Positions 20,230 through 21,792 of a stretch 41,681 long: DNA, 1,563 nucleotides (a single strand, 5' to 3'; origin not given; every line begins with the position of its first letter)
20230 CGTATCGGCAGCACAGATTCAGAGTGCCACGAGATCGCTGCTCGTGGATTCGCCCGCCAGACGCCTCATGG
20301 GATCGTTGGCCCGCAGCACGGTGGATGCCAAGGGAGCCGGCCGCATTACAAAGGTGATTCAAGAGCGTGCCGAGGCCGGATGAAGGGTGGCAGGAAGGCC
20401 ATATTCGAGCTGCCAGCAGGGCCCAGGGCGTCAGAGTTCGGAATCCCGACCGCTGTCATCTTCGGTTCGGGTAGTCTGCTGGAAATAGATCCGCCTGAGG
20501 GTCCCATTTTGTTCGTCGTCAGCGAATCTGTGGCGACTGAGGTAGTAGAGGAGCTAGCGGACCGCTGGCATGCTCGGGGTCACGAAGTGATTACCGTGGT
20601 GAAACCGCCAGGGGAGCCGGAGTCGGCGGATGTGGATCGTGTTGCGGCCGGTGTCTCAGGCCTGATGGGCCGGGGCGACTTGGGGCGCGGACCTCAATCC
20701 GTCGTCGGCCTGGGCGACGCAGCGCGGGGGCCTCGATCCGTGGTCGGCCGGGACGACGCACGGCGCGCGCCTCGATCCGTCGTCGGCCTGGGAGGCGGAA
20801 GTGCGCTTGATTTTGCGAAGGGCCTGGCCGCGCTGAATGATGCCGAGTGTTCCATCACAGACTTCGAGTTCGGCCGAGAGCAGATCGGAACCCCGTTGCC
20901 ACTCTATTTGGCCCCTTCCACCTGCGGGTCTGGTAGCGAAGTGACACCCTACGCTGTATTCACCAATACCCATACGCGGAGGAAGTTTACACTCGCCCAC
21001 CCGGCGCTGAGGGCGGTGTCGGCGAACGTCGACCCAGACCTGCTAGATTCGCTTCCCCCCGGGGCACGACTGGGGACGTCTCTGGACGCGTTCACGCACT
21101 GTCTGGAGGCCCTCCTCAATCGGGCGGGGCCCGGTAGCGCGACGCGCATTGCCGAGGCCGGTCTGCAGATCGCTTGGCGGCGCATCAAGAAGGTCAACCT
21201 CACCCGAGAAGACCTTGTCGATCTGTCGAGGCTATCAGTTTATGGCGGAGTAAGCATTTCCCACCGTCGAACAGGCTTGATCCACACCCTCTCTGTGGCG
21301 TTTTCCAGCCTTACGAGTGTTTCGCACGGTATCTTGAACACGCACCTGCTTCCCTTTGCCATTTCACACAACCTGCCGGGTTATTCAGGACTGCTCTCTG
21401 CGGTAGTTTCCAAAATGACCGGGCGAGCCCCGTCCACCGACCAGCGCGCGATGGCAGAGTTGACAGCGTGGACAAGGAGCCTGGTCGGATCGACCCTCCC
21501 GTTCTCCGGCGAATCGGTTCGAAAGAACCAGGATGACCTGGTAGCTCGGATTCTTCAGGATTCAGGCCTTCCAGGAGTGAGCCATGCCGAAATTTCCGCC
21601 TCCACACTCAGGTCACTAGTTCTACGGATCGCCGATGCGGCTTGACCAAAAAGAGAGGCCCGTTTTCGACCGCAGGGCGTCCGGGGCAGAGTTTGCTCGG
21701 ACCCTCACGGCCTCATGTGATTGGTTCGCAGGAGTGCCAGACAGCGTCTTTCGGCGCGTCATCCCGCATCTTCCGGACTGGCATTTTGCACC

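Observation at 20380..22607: Split sulfopyruvate/phosphonopyruvate-decarboxylase-like ThDP enzyme plus Fe-ADH inside a sugar operon, with no PEP mutase in sight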

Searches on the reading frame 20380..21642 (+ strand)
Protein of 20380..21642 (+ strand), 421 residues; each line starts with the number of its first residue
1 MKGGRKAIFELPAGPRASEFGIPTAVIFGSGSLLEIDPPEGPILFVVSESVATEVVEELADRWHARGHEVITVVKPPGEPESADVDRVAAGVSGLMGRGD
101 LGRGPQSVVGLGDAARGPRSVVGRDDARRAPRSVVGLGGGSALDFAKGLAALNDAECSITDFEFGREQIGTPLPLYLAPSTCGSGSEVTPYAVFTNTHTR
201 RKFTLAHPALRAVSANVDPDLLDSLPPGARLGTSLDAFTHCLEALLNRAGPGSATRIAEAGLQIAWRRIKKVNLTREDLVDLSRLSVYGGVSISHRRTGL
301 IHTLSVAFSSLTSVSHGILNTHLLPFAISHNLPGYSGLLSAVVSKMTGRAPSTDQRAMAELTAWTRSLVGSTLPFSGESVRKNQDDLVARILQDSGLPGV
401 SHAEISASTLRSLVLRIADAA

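Call 5: search_protein_families(library=pfam, proteins=[window:20380-21642:+], max_evalue=0.01)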
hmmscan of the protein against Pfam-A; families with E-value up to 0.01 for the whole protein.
window:20380-21642:+ (421 aa): 2 families
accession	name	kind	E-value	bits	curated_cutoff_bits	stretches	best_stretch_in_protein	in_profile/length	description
PF00465.25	Fe-ADH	-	4.2e-24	85.5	31.3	1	130-219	80-168/168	Iron-containing alcohol dehydrogenase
PF25137.1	ADH_Fe_C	-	2.8e-10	40.6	27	1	233-361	4-134/194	Fe-containing alcohol dehydrogenase family, C-terminal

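Call 6: search_protein_families(library=ncbifam, proteins=[window:20380-21642:+], max_evalue=0.01)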
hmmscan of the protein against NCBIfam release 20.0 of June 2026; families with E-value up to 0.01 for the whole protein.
window:20380-21642:+ (421 aa): 13 families
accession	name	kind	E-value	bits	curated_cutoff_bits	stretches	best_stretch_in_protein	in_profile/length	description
TIGR03405.1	Phn_Fe-ADH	equivalog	6.1e-29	100.9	423.7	1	129-348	79-304/355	iron-containing alcohol dehydrogenase PsrA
NF058672.1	4HyButDHCUPNE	equivalog_domain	7.4e-27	94.5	500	1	132-346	86-306/378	4-hydroxybutyrate dehydrogenase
NF041833.1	Fe_ADH_ErcA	equivalog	1.4e-25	90.3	550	1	133-351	90-311/382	alcohol dehydrogenase-like regulatory protein ErcA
NF050025.1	SulfAcetaldRedSarD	equivalog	2.7e-22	79.2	700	1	134-333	91-293/385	sulfoacetaldehyde reductase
NF053866.1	CholDhdGbsBBac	equivalog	3.8e-20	71.9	550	1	134-339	98-309/392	choline dehydrogenase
NF007911.0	PRK10624.1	equivalog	2.8e-19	69.3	537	1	134-336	91-296/382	lactaldehyde reductase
NF010378.0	PRK13805.1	equivalog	6.2e-19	67.3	951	1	131-331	542-757/872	bifunctional acetaldehyde-CoA/alcohol dehydrogenase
TIGR02638.1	lactal_redase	equivalog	2e-18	66.3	523.15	1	134-350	90-311/379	lactaldehyde reductase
NF011998.0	PRK15454.1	equivalog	6.1e-16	58.1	556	1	133-335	109-314/395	ethanolamine utilization ethanol dehydrogenase EutG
NF007363.0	PRK09860.1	equivalog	4.7e-12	45.7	581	1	132-330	90-291/383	L-threonine dehydrogenase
NF041822.1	daptide_DH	equivalog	1.7e-11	43.6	300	1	127-237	51-167/363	daptide-type RiPP biosynthesis dehydogenase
NF011717.0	PRK15138.1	equivalog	9e-05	21.7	645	1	135-248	90-206/387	alcohol dehydrogenase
TIGR04266.1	NDMA_methanol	equivalog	0.00035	19.5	625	1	132-343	96-315/420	NDMA-dependent methanol dehydrogenase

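Call 51: search_solved_structures(query=window:20380-21642:+, max_evalue=1e-10)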
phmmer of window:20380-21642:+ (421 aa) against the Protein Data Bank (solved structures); distinct sequences matched with E-value up to 1e-10: 30.
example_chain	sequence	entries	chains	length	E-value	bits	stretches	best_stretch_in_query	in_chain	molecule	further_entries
1vhd_A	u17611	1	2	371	6.4e-22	81.4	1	134-328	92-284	alcohol dehydrogenase, iron-containing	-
1o2d_A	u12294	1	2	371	6.7e-22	81.4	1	134-328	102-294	Alcohol dehydrogenase, iron-containing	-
3bfj_A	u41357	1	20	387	5.3e-19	71.8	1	133-336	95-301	1,3-propanediol oxidoreductase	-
8zwd_B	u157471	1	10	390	4e-18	68.9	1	133-341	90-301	NAD(P)-dependent methanol dehydrogenase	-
7qnj_AAA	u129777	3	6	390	4.6e-18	68.7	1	134-335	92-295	Lactaldehyde reductase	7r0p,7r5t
8zrl_A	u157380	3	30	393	5.5e-18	68.5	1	132-332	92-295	NAD-dependent methanol dehydrogenase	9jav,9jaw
7qlg_AAA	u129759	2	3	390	1.4e-17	67.1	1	134-333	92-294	Lactaldehyde reductase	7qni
1rrm_A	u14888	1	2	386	1.6e-17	66.9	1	134-336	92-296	Lactaldehyde reductase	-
7qlq_AAA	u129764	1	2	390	1.6e-17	66.9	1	134-335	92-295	Lactaldehyde reductase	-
2bi4_A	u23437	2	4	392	1.7e-17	66.9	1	134-335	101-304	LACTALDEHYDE REDUCTASE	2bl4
7qls_AAA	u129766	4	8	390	1.9e-17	66.7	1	134-333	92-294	Lactaldehyde reductase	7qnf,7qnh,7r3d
5br4_A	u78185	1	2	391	4.4e-17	65.5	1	134-335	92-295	Lactaldehyde reductase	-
9knp_A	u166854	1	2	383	4.1e-16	62.3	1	130-334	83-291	375aa long hypothetical alchol dehydrogenase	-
5yvr_A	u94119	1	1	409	7e-16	61.5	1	133-332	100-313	alcohol dehydrogenase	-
4fr2_A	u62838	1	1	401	7.9e-16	61.4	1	132-361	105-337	1,3-propanediol dehydrogenase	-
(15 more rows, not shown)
